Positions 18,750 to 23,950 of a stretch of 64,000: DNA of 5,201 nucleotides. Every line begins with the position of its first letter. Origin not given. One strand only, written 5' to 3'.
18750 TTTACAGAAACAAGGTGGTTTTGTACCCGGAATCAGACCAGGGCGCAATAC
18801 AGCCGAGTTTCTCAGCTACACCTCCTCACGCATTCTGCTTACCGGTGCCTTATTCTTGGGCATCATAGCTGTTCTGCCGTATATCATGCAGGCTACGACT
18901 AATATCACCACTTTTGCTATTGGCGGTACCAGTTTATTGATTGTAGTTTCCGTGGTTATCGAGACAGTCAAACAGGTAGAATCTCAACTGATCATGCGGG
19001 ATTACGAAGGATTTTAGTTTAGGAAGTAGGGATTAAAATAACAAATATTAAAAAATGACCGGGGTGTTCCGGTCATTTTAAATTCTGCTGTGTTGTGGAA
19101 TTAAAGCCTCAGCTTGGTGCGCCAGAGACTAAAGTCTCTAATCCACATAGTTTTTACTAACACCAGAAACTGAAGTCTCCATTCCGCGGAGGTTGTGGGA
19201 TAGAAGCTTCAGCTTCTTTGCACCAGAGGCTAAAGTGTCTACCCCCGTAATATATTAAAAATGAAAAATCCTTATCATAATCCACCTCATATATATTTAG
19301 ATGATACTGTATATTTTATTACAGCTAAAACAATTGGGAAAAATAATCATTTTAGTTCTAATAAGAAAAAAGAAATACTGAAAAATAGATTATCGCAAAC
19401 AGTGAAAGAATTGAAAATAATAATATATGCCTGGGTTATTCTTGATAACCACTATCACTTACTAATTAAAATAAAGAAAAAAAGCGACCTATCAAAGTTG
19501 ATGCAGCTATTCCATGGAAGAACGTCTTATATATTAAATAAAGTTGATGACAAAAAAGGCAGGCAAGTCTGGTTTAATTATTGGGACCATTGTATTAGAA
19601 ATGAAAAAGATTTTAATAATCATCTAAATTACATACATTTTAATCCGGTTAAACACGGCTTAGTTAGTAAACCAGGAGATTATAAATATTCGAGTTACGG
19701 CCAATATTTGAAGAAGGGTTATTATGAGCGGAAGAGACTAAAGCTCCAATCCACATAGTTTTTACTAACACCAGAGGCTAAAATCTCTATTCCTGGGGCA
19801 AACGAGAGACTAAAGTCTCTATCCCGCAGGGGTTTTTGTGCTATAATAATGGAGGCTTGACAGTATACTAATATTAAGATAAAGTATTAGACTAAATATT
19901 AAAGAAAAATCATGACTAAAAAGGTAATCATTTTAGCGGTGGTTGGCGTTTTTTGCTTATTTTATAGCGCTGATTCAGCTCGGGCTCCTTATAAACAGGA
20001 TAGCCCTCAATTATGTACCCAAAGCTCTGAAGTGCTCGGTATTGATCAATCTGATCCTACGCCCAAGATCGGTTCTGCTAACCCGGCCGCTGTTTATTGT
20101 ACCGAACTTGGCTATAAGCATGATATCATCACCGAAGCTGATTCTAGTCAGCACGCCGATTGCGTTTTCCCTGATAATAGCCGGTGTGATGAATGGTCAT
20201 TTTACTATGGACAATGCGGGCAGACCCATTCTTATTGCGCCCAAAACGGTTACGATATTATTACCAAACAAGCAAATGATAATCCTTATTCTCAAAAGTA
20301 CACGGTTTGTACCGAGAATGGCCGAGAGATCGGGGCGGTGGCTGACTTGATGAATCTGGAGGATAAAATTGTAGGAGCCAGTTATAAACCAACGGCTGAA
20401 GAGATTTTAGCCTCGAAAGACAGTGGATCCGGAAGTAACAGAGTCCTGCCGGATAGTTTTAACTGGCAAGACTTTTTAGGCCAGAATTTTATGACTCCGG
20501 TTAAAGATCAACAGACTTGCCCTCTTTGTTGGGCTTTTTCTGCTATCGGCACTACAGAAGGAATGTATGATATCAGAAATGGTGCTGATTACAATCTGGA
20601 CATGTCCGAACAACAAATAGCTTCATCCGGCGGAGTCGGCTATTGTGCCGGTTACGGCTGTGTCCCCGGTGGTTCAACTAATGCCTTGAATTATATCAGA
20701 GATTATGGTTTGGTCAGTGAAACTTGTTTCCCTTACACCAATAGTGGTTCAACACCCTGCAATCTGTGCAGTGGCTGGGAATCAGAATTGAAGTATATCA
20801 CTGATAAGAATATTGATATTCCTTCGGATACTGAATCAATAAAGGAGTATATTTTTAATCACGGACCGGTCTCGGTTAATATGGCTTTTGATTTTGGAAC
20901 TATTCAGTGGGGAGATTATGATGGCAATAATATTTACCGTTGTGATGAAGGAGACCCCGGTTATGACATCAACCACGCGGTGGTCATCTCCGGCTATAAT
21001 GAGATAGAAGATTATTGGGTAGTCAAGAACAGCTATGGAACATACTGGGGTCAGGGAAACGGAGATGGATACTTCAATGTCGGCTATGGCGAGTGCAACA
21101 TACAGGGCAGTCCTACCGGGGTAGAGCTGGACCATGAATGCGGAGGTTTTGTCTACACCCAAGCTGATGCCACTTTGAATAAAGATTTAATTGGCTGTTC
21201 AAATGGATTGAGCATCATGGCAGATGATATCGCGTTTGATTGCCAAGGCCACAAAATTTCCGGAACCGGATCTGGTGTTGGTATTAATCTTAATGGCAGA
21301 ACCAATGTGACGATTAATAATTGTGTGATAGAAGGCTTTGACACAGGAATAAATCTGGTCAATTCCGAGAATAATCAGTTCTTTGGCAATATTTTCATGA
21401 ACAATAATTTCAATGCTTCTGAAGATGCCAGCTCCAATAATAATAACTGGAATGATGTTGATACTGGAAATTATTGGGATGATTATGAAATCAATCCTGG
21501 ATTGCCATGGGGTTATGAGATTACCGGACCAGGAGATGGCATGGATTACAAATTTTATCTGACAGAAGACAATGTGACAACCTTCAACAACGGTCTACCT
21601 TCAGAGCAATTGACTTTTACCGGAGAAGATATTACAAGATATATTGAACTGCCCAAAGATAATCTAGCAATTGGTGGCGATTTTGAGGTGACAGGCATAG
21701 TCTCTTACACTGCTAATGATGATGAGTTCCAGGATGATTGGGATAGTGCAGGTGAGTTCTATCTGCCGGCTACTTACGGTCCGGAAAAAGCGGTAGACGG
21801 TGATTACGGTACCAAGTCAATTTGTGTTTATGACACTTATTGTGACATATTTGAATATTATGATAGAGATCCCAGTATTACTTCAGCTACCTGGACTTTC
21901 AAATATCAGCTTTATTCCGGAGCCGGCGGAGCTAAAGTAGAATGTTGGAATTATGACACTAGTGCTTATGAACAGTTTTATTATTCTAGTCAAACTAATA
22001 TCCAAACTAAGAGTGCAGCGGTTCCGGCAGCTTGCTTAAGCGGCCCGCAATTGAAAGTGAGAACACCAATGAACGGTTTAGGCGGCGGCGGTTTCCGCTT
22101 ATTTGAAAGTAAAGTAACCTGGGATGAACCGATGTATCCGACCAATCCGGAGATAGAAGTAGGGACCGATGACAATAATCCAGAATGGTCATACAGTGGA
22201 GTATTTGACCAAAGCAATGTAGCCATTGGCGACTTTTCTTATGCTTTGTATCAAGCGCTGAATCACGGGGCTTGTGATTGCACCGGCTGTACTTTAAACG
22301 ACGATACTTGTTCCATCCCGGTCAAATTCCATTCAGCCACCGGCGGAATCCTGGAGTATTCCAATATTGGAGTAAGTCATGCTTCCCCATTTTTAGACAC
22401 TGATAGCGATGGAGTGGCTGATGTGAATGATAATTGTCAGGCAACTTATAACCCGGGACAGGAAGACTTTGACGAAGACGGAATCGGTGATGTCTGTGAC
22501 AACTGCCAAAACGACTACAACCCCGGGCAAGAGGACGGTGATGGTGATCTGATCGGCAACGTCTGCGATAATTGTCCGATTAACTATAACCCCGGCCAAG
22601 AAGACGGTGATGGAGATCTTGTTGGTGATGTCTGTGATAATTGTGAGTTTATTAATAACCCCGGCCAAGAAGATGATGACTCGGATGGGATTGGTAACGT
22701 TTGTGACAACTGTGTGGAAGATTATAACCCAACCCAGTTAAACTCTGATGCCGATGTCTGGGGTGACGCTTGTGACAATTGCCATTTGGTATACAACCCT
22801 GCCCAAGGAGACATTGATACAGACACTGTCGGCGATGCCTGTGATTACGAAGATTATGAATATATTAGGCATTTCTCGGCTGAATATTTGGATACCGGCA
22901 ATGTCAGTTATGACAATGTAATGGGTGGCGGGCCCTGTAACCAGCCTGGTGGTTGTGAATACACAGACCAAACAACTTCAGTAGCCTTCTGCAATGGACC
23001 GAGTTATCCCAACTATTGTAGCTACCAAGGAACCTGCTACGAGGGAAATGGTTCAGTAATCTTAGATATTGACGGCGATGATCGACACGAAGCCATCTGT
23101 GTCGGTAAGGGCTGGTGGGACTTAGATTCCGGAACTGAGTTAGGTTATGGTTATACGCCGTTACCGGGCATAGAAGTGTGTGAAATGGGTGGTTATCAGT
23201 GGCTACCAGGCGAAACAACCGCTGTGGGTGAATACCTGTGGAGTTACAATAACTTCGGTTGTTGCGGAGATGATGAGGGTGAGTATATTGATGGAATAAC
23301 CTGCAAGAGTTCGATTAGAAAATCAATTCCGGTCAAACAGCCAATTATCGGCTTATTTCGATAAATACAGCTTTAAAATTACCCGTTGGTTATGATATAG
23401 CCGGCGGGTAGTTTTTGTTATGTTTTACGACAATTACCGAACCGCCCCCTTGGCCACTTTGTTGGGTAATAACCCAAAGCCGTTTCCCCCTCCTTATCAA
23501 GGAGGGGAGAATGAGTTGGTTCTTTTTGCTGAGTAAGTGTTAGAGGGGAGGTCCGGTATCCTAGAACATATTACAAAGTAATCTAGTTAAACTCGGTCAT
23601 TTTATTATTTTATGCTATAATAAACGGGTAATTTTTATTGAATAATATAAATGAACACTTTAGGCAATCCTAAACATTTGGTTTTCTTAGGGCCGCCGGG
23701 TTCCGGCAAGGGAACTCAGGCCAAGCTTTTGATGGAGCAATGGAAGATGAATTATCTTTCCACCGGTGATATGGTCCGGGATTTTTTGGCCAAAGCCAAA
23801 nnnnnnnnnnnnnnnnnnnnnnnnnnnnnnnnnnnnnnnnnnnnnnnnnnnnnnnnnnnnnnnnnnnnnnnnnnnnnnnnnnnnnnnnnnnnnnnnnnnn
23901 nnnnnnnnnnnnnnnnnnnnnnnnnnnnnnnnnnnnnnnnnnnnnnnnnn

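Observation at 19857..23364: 1150-aa secreted papain-like protease with thrombospondin-type-3-like calcium-binding repeats, also inside the secY-adk gap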

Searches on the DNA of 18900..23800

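Call 67: search_rna_families(source=window, start=18900, end=23800, threshold=evalue, max_evalue=0.1)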
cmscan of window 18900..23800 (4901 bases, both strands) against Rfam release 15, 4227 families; matches with E-value up to 0.1: 0.
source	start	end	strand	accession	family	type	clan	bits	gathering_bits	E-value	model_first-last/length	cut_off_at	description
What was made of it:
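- Tried and rejected: Rfam: no RNA family on 18900-23800 (call 67).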

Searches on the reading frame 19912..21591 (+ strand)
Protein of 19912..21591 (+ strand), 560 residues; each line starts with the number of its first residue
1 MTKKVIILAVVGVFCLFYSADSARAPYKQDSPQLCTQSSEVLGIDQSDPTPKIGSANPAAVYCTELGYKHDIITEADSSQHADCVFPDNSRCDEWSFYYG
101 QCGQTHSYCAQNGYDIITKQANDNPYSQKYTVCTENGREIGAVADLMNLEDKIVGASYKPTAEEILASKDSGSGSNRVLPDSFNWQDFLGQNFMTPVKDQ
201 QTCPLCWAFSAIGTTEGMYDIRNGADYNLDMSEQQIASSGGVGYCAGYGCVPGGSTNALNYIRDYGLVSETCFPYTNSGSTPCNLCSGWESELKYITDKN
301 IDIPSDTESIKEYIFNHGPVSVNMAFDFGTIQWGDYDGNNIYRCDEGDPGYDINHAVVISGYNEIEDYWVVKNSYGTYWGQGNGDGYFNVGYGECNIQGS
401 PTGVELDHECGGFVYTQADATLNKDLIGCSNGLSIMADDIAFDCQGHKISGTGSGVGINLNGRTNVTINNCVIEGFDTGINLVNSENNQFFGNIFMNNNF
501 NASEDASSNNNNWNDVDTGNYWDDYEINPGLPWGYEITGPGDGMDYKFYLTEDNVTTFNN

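Call 31: predict_structure(alignment_id=A3)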
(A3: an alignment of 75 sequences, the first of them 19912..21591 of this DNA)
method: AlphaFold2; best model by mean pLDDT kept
length: 560 residues; sequences in the alignment: 75
mean_pLDDT: 81.0   pTM: 0.76
mean pLDDT of the five models: 81.0, 80.9, 77.8, 76.7, 75.8
residues with pLDDT >= 90: 253; 70-90: 179; 50-70: 66; < 50: 62
segments of 3 or more residues with pLDDT < 50: 21-43, 516-521, 526-529, 538-560
pLDDT, mean of each block of 10 residues (from residue 1): 69 67 44 41 55 83 93 85 95 95 97 95 76 97 90 81 71 72 93 85 86 95 90 80 54 85 89 76 79 89 93 95 83 84 88 93 97 83 78 95 92 81 93 93 96 94 95 93 93 86 85 61 49 49 41 39
secondary structure, 60 per line:
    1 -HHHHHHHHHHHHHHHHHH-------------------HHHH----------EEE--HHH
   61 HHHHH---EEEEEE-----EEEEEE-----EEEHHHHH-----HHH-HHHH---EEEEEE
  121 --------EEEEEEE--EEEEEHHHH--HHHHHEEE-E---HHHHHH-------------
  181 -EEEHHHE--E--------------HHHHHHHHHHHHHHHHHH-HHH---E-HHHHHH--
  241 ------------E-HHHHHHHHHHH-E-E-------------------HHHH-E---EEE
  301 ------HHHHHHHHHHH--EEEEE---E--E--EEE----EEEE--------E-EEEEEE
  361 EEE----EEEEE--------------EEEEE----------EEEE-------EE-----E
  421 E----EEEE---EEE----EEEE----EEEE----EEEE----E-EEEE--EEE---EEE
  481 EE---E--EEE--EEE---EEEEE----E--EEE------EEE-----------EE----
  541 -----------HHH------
elements in order: H2-19 H39-42 E53-55 H58-65 E69-74 E80-85 E91-93 H94-98 H108-111 E115-120 E129-135 E138-142 H143-146 H149-153 E154-156 H162-167 E182-184 H206-223 H233-238 H255-265 H289-292 E298-300 H307-317 E320-324 E334-336 E341-344 E355-363 E368-372 E387-391 E402-405 E426-429 E433-435 E440-443 E448-451 E456-459 E466-469 E472-474 E478-482 E489-491 E494-496 E500-504 E512-514 E521-523
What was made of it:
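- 19912..19980 (+): Signal-peptide-like N-terminus: MTKK, then a 14-residue hydrophobic core, then SADSA. It is the only hydrophobic segment in the protein. Call 31: helix at residues 2-19, then disorder at 21-43.
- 20062..20352 (+): DUF333 domain (residues 55-100) plus a degenerate second DUF333-like unit (about 105-147), with six conserved Cys. AF2 pLDDT 83-97 (call 31).
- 20353..20445 (+): Linker (residues 148-178) between the DUF333 module and the mature-type N-terminus LPDSFNW. It is proposed to be part of a pro-region. pLDDT 71-81, so ordered rather than floppy (call 31).
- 21127..21546 (+): Right-handed parallel beta-helix (NosD/PbH1-type), residues 406-545. AF2 shows a regular run of short strands with pLDDT above 90 (call 31).
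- On Peptidase family C1A (papain family): AF2 model with pLDDT mostly 80-97 across the domain (call 31).
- On Right-handed parallel beta-helix (NosD/PbH1): AF2 shows a periodic strand pattern at residues 426-523 with pLDDT above 90 (call 31).
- The N-terminal module and linker are modelled as ordered, and the overall pTM of 0.76 implies fixed domain packing (call 31).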

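Call 38: fold_search(model_id=the predicted structure, library=pdb)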
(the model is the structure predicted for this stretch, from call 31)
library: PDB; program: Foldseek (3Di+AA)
matches with E <= 10: 518; with E <= 0.001: 199
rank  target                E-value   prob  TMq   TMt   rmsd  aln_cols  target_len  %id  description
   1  1jqp                  1.7e-16  1.00  0.34  0.53  18.5       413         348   20  dipeptidyl peptidase I (cathepsin C), a tetrameric cysteine protease of the papain family (released 2002-10-18)
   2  2f7d                  2.7e-14  1.00  0.34  0.82   3.6       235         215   27  A mutant rabbit cathepsin K with a nitrile inhibitor (released 2006-03-07)
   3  3pdf_A                2.7e-14  1.00  0.33  0.51  20.5       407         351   21  Discovery of Novel Cyanamide-Based Inhibitors of Cathepsin C (released 2011-10-26)
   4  3qj3_B                4.5e-14  1.00  0.32  0.55   6.0       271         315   26  Structure of digestive procathepsin L2 proteinase from Tenebrio molitor larval midgut (released 2012-02-01)
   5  1mem                  5.6e-14  1.00  0.34  0.82   3.5       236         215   28  Crystal structure of Cathepsin K complexed with a potent vinyl sulfone inhibitor (released 1998-01-14)
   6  2xu4                  6.3e-14  1.00  0.33  0.80   3.7       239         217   28  CATHEPSIN L WITH A NITRILE INHIBITOR (released 2011-01-12)
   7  1u9w                  8.4e-14  1.00  0.33  0.80   3.6       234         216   27  Crystal Structure of the Cysteine Protease Human Cathepsin K in Complex with the Covalent Inhibitor NVP-ABI491 (released 2005-08-11)
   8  6ezx_B                8.4e-14  1.00  0.33  0.80   4.4       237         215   26  CATHEPSIN L IN COMPLEX WITH (3S,14E)-19-chloro-N-(1-cyanocyclopropyl)-5-oxo-17-oxa-4-azatricyclo[16.2.2.06,11]docosa-1 (released 2018-04-11)
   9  5tdi                  9.4e-14  1.00  0.33  0.81   3.6       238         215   26  Crystal structure of Cathepsin K with a covalently-linked inhibitor at 1.4 Angstrom resolution. (released 2017-01-25)
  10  6bki_A                1.1e-13  1.00  0.33  0.81   3.7       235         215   26  Crystal structure of T101A variant mouse cathepsin K at 2.94 Angstrom resolution. (released 2018-11-14)
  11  1glo                  1.1e-13  1.00  0.33  0.79   3.9       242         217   26  Crystal Structure of Cys25Ser mutant of human cathepsin S (released 2002-08-29)
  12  5t6u                  1.2e-13  1.00  0.33  0.81   3.7       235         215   26  Crystal structure of mouse cathepsin K at 2.9 Angstroms resolution. (released 2017-01-18)
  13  2xu1_D                1.2e-13  1.00  0.33  0.80   3.8       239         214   27  CATHEPSIN L WITH A NITRILE INHIBITOR (released 2011-01-12)
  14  6jd8                  1.2e-13  1.00  0.33  0.56   7.0       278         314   27  Structure of a proline specific mutant of human cathepsin L (released 2020-02-05)
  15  3qt4                  1.5e-13  1.00  0.32  0.57   4.8       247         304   28  Structure of digestive procathepsin L 3 of Tenebrio molitor larval midgut (released 2012-02-22)
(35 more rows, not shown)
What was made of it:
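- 20446..21126 (+): Papain-family (C1A) catalytic domain. Catalytic codons: Gln200 at 20509-20511, Cys206 at 20527-20529, His355 at 20974-20976, Asn373 at 21028-21030. Foldseek TM about 0.8 to cathepsins K, L and S (call 38).
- On Peptidase family C1A (papain family): Foldseek TM 0.78-0.82 and rmsd about 3.6 A to cathepsins K, L and S (call 38).
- Closest known: Papain-family. Same: It has the same fold (Foldseek TM about 0.8; call 38).
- The AF2 model of residues 1-560 has pLDDT 81 and pTM 0.76 (call 31), and Foldseek gives TM about 0.8 to cathepsins (call 38). The Foldseek superposition on whole DPPI is poor (rmsd 18 A; call 38).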

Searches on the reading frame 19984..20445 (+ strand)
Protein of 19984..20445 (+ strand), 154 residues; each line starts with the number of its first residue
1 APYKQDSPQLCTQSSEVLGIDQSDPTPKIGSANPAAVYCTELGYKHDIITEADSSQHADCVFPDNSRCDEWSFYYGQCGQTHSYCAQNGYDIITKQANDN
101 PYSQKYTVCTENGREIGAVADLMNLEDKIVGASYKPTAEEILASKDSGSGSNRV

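Call 17: search_solved_structures(query=window:19984-20445:+, max_evalue=10, show_alignments=2)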
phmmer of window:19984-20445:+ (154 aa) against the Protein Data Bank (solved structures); distinct sequences matched with E-value up to 10: 1.
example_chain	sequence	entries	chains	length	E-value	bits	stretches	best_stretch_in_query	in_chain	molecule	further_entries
9ilw_A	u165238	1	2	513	0.49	13.7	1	98-137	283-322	Acid-sensing system histidine kinase EvgS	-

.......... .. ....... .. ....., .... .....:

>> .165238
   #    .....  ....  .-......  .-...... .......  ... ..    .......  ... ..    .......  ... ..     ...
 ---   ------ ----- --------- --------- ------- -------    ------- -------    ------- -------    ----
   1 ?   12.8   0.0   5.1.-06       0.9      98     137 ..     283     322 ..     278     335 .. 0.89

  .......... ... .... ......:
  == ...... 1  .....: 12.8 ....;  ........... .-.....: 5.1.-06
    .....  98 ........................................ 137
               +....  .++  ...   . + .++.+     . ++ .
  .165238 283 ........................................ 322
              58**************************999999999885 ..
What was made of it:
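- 20062..20352 (+): No relative of solved structure by sequence (call 17).
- Tried and rejected: DUF333 against PDB: the sequence search of the DUF333 region found no relative (call 17).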

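Call 72: search_protein_families(library=pfam, proteins=[window:20053-20445:+], max_evalue=10)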
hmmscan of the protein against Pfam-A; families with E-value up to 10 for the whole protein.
window:20053-20445:+ (131 aa): 6 families
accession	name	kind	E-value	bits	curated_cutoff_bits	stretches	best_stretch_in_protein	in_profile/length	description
PF03891.20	DUF333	-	7.2e-20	71.5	25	2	8-53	2-46/47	Domain of unknown function (DUF333)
PF09109.15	Xol-1_GHMP-like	-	0.1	12.8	25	1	4-108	5-112/196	Switch protein XOL-1, GHMP-like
PF14076.12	DUF4258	-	0.16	12.7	25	1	61-107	21-67/71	Domain of unknown function (DUF4258)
PF18754.6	Nmad3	-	0.2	11.7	27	1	28-64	64-98/247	Nucleotide modification associated domain 3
PF05239.21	PRC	-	0.25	11.8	21.2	1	83-109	12-40/78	PRC-barrel domain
PF23308.1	TSP1_TSH7A-B_C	-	0.68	10.3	27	1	54-66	2-14/40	THS7A/B C-terminal TSP1 domain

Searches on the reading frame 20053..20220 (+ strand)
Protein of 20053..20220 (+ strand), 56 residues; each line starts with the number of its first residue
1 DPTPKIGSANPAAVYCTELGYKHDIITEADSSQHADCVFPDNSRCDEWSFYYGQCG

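Call 72: search_protein_families(library=pfam, proteins=[window:20053-20220:+], max_evalue=10)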
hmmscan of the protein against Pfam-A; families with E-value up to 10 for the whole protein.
window:20053-20220:+ (56 aa): 1 family
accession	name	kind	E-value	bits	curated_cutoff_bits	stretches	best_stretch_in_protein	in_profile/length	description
PF03891.20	DUF333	-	1e-18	67.8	25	1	8-53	2-46/47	Domain of unknown function (DUF333)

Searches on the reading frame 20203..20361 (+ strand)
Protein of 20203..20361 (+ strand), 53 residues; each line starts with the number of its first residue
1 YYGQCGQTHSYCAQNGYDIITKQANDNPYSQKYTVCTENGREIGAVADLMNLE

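Call 72: search_protein_families(library=pfam, proteins=[window:20203-20361:+], max_evalue=10)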
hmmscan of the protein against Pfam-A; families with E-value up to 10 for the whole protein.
window:20203-20361:+ (53 aa): 3 families
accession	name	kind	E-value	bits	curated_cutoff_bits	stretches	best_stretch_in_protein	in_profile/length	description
PF14076.12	DUF4258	-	0.08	13.7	25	1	11-47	21-57/71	Domain of unknown function (DUF4258)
PF23308.1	TSP1_TSH7A-B_C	-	0.12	12.7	27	1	4-16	2-14/40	THS7A/B C-terminal TSP1 domain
PF04410.20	Gar1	-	0.14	12.4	29.3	1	18-49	14-48/92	Gar1/Naf1 RNA binding region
